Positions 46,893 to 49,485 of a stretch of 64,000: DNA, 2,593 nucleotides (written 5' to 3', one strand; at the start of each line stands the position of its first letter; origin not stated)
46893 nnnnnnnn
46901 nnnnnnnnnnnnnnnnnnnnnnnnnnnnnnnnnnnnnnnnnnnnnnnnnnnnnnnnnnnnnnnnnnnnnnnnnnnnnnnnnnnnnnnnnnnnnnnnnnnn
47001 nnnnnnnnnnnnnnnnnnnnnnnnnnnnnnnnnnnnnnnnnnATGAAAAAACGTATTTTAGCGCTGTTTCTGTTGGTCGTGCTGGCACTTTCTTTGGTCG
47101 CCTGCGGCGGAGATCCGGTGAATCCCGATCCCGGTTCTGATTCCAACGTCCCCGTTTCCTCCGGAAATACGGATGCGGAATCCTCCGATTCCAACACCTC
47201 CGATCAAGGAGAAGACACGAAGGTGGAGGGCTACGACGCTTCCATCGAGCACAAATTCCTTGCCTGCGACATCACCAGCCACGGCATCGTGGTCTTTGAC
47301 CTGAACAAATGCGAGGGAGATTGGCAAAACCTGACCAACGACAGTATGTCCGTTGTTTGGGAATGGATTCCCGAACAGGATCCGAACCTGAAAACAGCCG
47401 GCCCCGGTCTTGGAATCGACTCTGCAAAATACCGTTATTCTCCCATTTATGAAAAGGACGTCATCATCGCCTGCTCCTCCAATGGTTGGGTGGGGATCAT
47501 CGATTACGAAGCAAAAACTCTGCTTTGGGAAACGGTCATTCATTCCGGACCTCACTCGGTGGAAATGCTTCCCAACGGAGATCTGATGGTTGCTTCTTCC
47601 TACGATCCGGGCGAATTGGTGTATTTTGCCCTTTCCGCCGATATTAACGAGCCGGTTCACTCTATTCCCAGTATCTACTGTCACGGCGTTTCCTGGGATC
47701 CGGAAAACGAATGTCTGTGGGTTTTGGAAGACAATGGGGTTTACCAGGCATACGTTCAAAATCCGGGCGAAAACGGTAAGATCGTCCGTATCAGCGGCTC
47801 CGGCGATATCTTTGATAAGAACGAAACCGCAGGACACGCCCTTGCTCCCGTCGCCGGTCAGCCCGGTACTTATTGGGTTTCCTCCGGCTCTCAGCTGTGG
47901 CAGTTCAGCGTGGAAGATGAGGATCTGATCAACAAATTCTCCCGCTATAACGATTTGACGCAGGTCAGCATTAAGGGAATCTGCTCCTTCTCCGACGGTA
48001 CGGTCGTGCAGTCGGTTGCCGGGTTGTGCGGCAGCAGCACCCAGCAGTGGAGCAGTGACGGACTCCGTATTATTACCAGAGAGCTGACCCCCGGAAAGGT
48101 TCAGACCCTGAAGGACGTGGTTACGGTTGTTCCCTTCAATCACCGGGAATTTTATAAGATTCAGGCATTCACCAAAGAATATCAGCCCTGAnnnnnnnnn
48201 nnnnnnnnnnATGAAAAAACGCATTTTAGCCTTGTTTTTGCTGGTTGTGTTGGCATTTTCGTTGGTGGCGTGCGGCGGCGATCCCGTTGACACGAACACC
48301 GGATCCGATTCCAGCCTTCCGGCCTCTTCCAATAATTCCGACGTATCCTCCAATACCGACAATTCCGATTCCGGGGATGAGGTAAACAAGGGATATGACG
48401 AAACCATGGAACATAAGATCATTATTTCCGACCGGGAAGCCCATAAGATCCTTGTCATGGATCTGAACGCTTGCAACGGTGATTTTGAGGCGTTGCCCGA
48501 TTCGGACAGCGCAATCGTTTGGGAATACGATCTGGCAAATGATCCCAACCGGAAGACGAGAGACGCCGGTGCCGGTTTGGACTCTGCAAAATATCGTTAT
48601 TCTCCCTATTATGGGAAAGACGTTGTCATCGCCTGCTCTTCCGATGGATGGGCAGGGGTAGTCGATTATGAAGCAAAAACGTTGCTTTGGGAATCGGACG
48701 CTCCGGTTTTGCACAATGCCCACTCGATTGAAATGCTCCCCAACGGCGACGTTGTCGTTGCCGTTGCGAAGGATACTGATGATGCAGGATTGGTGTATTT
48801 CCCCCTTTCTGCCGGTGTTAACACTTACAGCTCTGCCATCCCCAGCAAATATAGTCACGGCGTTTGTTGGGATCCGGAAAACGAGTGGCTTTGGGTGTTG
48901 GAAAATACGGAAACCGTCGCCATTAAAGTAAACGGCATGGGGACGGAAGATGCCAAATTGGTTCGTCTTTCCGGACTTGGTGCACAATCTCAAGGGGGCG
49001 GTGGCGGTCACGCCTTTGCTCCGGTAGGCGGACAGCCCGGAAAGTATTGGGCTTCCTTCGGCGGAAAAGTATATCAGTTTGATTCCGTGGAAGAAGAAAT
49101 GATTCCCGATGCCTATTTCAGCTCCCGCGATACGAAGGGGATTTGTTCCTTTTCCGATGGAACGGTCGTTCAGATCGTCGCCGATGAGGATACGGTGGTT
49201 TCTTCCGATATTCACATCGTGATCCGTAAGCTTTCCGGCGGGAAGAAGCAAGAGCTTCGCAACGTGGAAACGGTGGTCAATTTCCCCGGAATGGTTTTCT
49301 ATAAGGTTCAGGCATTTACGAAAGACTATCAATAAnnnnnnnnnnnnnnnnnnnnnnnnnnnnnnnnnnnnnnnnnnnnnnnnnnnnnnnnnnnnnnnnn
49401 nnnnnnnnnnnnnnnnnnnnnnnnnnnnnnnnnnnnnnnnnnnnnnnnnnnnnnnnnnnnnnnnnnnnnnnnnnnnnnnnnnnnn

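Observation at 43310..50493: Six tandem, co-oriented paralogous lipoprotein genes of a family I cannot assign (putative beta-propeller domain)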

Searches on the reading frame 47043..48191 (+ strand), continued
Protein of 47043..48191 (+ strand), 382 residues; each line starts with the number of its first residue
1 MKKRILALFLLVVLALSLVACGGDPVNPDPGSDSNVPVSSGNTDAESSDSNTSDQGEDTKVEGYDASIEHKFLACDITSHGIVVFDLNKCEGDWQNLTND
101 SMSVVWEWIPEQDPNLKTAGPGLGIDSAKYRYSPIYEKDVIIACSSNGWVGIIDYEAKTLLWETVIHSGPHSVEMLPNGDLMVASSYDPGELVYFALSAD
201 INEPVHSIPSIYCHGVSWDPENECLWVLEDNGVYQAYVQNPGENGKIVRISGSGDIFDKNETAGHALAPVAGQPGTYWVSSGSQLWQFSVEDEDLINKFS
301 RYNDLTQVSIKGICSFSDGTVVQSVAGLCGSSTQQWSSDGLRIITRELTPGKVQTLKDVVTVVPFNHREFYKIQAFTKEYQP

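Call 36: search_protein_families(library=pfam, alignment_id=A4, max_evalue=0.00001)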
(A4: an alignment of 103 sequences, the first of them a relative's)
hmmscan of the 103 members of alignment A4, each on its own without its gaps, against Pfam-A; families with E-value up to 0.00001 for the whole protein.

A. member 1, L001:8574-9416:+ (281 aa): 2 families
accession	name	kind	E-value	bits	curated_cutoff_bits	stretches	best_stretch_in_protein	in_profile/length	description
PF00497.25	SBP_bac_3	-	8.1e-35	119.9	26.4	1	55-277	1-130/132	Bacterial extracellular solute-binding proteins, family 3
PF12974.12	Phosphonate-bd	-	1.4e-07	31.6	27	1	79-260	17-213/242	ABC transporter, phosphonate, periplasmic substrate-binding protein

B. families by the number of members that match (of 103 scanned): 124 families (the first 25 are shown)
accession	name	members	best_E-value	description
PF00497.25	SBP_bac_3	4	3.9e-39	Bacterial extracellular solute-binding proteins, family 3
PF01261.30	AP_endonuc_2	3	1.1e-32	Xylose isomerase-like TIM barrel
PF12833.13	HTH_18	3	2.5e-23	Helix-turn-helix domain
PF12974.12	Phosphonate-bd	3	8.9e-10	ABC transporter, phosphonate, periplasmic substrate-binding protein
PF05580.18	Peptidase_S55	2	2.5e-79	SpoIVB peptidase S55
PF00456.26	Transketolase_N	2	5.1e-63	Transketolase, thiamine diphosphate binding domain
PF13561.12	adh_short_C2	2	1.2e-62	Enoyl-(Acyl carrier protein) reductase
PF00106.31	adh_short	2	3.2e-52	short chain dehydrogenase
PF02836.23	Glyco_hydro_2_C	2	6.8e-28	Glycosyl hydrolases family 2, TIM barrel domain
PF00528.27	BPD_transp_1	2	1e-25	Binding-protein-dependent transport system inner membrane component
PF16355.11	DUF4982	2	5.3e-23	Domain of unknown function (DUF4982)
PF00165.29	HTH_AraC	2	2.2e-22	Bacterial regulatory helix-turn-helix proteins, AraC family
PF02837.24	Glyco_hydro_2_N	2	2.3e-22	Glycosyl hydrolases family 2, sugar binding domain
PF00728.28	Glyco_hydro_20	2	3.8e-19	Glycosyl hydrolase family 20, catalytic domain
PF17147.9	PFOR_II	2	1.8e-17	Pyruvate:ferredoxin oxidoreductase core domain II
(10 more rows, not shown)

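Call 44: search_protein_families(library=pfam, alignment_id=A5, max_evalue=0.00001)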
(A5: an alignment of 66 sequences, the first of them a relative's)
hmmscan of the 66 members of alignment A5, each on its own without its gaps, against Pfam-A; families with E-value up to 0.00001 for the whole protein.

A. member 1, L043:2812-6855:+ (1348 aa): 3 families
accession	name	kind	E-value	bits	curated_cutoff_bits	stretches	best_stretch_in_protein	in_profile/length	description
PF03629.24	SASA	-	6.1e-16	59.1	24.8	1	1010-1225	2-211/226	Carbohydrate esterase, sialic acid-specific acetylesterase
PF22422.2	MGH1-like_GH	-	9.1e-13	48.9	27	1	228-423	173-356/356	Mannosylglycerate hydrolase MGH1-like glycoside hydrolase domain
PF17389.8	Bac_rhamnosid6H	-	9.7e-06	25.5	24.5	0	130-318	92-246/339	Bacterial alpha-L-rhamnosidase 6 hairpin glycosidase domain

B. families by the number of members that match (of 66 scanned): 76 families (the first 25 are shown)
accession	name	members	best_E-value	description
PF07992.20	Pyr_redox_2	3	2.6e-58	Pyridine nucleotide-disulphide oxidoreductase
PF07715.20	Plug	3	3.8e-22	TonB-dependent Receptor Plug Domain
PF16344.10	FecR_C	3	5.7e-21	FecR, C-terminal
PF13411.12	MerR_1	3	1.3e-19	MerR HTH family regulatory protein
PF04773.18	FecR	3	2.4e-19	FecR protein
PF13715.12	CarbopepD_reg_2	3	4.8e-19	CarboxypepD_reg-like domain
PF13620.12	CarboxypepD_reg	3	7.7e-14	Carboxypeptidase regulatory-like domain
PF00376.29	MerR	3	5.2e-11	MerR family regulatory protein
PF17389.8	Bac_rhamnosid6H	3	4.2e-07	Bacterial alpha-L-rhamnosidase 6 hairpin glycosidase domain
PF00884.28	Sulfatase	2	5e-56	Sulfatase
PF03372.29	Exo_endo_phos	2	1.7e-33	Endonuclease/Exonuclease/phosphatase family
PF12697.13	Abhydrolase_6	2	9.6e-24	Alpha/beta hydrolase family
PF00561.26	Abhydrolase_1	2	1.6e-23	alpha/beta hydrolase fold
PF12146.15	Hydrolase_4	2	5e-21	Serine aminopeptidase, S33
PF20434.5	BD-FAE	2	4.5e-20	BD-FAE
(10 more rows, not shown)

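Call 50: search_protein_families(library=ncbifam, proteins=[P0157, P0172, L060:12774-13841:+, L060:10916-12772:+, P0163, P0166, L064:6366-8384:+, P0168], max_evalue=0.001)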
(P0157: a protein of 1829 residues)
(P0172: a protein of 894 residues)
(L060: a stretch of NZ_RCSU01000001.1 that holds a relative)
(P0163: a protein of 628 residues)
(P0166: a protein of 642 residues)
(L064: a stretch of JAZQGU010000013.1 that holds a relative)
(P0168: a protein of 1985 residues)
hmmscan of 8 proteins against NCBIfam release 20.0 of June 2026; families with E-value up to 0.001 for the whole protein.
P0157 (1829 aa): 0 families

P0172 (894 aa): 0 families

L060:12774-13841:+ (355 aa): 0 families

L060:10916-12772:+ (618 aa): 0 families

P0163 (628 aa): 0 families

P0166 (642 aa): 0 families

L064:6366-8384:+ (672 aa): 0 families

P0168 (1985 aa): 1 family
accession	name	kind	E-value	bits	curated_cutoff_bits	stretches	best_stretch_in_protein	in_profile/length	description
NF033190.2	inl_like_NEAT_1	exception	6.1e-14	51.3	1275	2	1803-1910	582-688/754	NEAT domain-containing leucine-rich repeat protein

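Call 54: fold_search(model_id=the predicted structure, library=viral)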
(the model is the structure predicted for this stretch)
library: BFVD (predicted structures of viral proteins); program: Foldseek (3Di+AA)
matches with E <= 10: 896; with E <= 0.001: 132
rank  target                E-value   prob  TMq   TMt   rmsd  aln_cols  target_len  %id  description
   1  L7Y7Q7                1.6e-08  1.00  0.46  0.40   8.5       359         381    9  Putative BTB/POZ domain and WD-repeat protein [Megavirus lba]
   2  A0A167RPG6            1.9e-08  1.00  0.49  0.36   8.7       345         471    9  Putative BTB/POZ domain-containing protein [Powai lake megavirus]
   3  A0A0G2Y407            4.2e-08  1.00  0.41  0.29  11.2       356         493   12  WD40 family protein [Acanthamoeba polyphaga mimivirus Kroon]
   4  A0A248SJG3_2          1.0e-07  1.00  0.50  0.21   9.1       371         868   12  (no name in the UniProt tables at hand)
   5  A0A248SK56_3          2.0e-07  1.00  0.53  0.17   7.1       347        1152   12  (no name in the UniProt tables at hand)
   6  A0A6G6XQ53            2.4e-07  1.00  0.52  0.37   8.7       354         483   10  (no name in the UniProt tables at hand)
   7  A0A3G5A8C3            2.5e-07  1.00  0.47  0.46   7.3       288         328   14  Uncharacterized protein [Hyperionvirus sp.]
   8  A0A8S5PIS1            2.7e-07  1.00  0.37  0.19   9.8       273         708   14  Pectate lyase (Fragment) [Podoviridae sp. ctHkH8]
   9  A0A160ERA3            5.3e-07  1.00  0.48  0.37   8.0       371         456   12  BTB/POZ domain-containing protein [Powai lake megavirus]
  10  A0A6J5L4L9            6.9e-07  1.00  0.49  0.22   8.1       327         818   13  Uncharacterized protein [uncultured Caudovirales phage]
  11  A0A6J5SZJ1            7.7e-07  1.00  0.50  0.48   7.1       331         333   11  COG3391 Uncharacterized conserved protein [uncultured Caudovirales phage]
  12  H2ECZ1                7.7e-07  1.00  0.40  0.31  10.2       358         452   10  Putative BTB_POZ domain and WD-repeat protein [Moumouvirus sp. 'Monve']
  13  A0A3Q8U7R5            1.0e-06  1.00  0.43  0.30   8.3       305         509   11  Putative BTB/POZ domain-containing protein [Megavirus baoshan]
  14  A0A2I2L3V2            1.1e-06  1.00  0.48  0.47   8.4       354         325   12  WD40 domain-containing protein [Orpheovirus IHUMI-LCC2]
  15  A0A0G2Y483            1.1e-06  1.00  0.38  0.25  12.4       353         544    9  BTB/POZ domain-containing protein [Acanthamoeba polyphaga mimivirus Kroon]
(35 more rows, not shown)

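Call 57: search_solved_structures(query=L060:12774-13841:+, max_evalue=0.01)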
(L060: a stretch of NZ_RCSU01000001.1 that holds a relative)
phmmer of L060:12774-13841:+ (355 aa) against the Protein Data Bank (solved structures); distinct sequences matched with E-value up to 0.01: 0.

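Call 58: search_solved_structures(query=L060:10916-12772:+, max_evalue=0.01)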
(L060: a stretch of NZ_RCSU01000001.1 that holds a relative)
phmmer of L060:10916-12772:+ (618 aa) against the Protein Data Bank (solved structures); distinct sequences matched with E-value up to 0.01: 0.

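Call 59: search_solved_structures(query=P0157, max_evalue=0.01)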
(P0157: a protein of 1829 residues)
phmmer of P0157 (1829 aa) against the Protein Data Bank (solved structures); distinct sequences matched with E-value up to 0.01: 0.

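Call 60: search_protein_families(library=pfam, alignment_id=A2, max_evalue=10)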
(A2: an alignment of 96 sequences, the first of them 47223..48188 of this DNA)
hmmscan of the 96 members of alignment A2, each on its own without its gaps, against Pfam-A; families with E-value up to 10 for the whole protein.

A. member 1, window:47223-48188:+ (322 aa): 5 families
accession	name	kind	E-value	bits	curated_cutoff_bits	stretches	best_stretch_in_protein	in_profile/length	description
PF20138.4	DUF6528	-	2.6e-10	40.2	23.5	1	72-264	86-278/327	Family of unknown function (DUF6528)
PF23414.1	Beta-prop_EML_2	-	0.029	14.2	90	1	78-169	10-100/266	Echinoderm microtubule-associated protein second beta-propeller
PF13360.13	PQQ_2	-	0.06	13.4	27.6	1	72-134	163-221/233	Outer membrane protein assembly factor BamB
PF02239.22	Cytochrom_D1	-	0.085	11.8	25.5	1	84-152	53-119/368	Cytochrome D1 heme domain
PF07995.17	GSDH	-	0.2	11.3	25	1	110-155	4-47/332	Glucose / Sorbosone dehydrogenase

B. families by the number of members that match (of 96 scanned): 75 families (the first 25 are shown)
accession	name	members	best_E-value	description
PF20138.4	DUF6528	96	5.4e-16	Family of unknown function (DUF6528)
PF01436.27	NHL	53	0.00061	NHL repeat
PF21827.1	New_glue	25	1.7e-05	New glue protein family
PF23414.1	Beta-prop_EML_2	24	0.0017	Echinoderm microtubule-associated protein second beta-propeller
PF13570.13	Beta-prop_ACSF4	11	2.8e-05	Beta-alanine-activating enzyme, beta-propeller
PF01456.22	Mucin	10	0.009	Mucin-like glycoprotein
PF15911.12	Beta-prop_WDR19_2nd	6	0.006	WDR19 second beta-propeller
PF13360.13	PQQ_2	6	0.026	Outer membrane protein assembly factor BamB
PF13627.12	LptM_cons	6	0.73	LPS-assembly lipoprotein LptM, conserved region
PF25174.1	Beta-prop_THOC3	5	0.00033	THOC3 beta-propeller domain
PF16339.10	DUF4969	4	0.08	Domain of unknown function (DUF4969)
PF02333.21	Phytase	3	0.0018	Phytase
PF23379.1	DUF7096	3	0.004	Domain of unknown function (DUF7096)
PF00400.38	WD40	3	0.0047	WD domain, G-beta repeat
PF22251.1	PFF1_TM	3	0.012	Vacuolar membrane protease, transmembrane domain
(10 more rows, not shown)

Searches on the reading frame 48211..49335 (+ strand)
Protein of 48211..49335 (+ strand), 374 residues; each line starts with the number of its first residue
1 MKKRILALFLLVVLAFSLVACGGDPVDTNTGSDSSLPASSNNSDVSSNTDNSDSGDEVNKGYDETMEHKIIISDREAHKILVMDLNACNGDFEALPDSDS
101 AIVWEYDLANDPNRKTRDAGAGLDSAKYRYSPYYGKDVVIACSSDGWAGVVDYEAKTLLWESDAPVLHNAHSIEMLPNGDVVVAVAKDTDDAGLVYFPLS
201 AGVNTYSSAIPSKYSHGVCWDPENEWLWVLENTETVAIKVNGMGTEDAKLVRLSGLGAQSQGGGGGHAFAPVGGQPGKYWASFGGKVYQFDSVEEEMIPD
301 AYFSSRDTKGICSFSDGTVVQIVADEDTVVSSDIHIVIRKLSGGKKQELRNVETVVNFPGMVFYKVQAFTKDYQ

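Call 3: search_protein_families(library=pfam, proteins=[window:48211-49335:+], max_evalue=1)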
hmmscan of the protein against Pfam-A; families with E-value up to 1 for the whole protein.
window:48211-49335:+ (374 aa): 2 families
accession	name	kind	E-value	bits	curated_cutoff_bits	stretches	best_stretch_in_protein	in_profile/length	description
PF20138.4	DUF6528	-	1.2e-08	34.7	23.5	1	131-320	87-276/327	Family of unknown function (DUF6528)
PF01436.27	NHL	-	0.13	12.8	20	0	168-184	2-18/28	NHL repeat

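Call 4: search_protein_families(library=ncbifam, proteins=[window:48211-49335:+], max_evalue=1)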
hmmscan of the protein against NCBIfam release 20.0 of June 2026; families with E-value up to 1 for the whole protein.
window:48211-49335:+ (374 aa): 9 families
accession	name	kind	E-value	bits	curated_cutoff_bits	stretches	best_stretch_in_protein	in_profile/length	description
NF047879.1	catechol_SstD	exception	0.015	14.3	450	1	6-88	4-82/343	ferrated catecholamine ABC transporter substrate-binding lipoprotein SstD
NF040528.1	SP_0198_lipo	equivalog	0.034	14.1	100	1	3-56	2-50/144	SP_0198 family lipoprotein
NF047847.2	SS_mature_LptM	equivalog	0.037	14.1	27.7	1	1-22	1-21/31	LPS translocon maturation chaperone LptM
NF050142.1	PG1828_fam_lipo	equivalog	0.04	14.6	50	1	1-37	1-35/59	PG1828 family lipoprotein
NF058595.1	invert_tail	domain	0.089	13.1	37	1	4-34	55-84/113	lipo-invert putative C-terminal anchoring domain-containing protein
NF052321.1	LP_Lmo2079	subfamily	0.089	12.1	150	1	1-40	1-23/354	Lmo2079 family surface lipoprotein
NF045774.1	cytochro_C551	exception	0.1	12.5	118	1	1-39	1-32/110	cytochrome c551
NF041844.1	lipo_RadB_fam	equivalog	0.11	12.5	70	1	1-32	1-29/180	RadB family lipoprotein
NF033802.1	AimP_fam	subfamily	0.15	12.3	35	1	1-33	1-32/43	lysogeny pheromone AimP family peptide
